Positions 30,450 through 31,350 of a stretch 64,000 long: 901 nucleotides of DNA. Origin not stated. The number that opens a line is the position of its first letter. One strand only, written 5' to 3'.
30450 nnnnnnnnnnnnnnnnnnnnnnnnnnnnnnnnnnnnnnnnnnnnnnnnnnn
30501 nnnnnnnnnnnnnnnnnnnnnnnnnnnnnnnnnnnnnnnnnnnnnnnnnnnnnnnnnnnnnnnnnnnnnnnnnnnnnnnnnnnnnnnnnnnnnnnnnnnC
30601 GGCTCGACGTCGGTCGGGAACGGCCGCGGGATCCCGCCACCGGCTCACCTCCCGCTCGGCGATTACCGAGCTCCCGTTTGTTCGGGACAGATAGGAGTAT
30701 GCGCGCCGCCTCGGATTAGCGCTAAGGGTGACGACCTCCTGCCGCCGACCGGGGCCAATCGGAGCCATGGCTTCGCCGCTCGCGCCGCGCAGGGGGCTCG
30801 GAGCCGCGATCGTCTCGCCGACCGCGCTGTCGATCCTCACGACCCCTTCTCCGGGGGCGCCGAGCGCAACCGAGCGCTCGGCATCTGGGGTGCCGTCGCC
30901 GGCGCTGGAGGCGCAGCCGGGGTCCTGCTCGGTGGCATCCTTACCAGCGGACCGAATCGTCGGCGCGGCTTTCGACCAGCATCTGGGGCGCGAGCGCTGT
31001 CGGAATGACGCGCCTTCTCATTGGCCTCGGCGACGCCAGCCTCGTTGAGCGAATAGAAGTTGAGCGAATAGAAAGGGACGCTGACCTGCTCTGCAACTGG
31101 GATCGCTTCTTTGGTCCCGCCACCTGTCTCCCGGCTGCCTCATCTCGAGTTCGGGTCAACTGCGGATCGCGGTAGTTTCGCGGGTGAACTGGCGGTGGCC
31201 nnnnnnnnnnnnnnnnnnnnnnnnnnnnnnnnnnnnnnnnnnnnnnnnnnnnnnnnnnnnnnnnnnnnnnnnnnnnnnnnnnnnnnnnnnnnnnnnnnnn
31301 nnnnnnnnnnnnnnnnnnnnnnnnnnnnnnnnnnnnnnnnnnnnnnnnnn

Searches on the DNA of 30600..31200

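Call 80: search_rna_families(source=window, start=30600, end=31200, threshold=evalue, max_evalue=5)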
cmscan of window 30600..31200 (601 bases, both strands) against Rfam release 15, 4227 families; matches with E-value up to 5: 1.
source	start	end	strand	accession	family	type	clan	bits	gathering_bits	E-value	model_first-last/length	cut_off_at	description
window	30859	30885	+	RF03024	Rothia-sucC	Cis-reg;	-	18.3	64.5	0.62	18-42/59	no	Rothia-sucC RNA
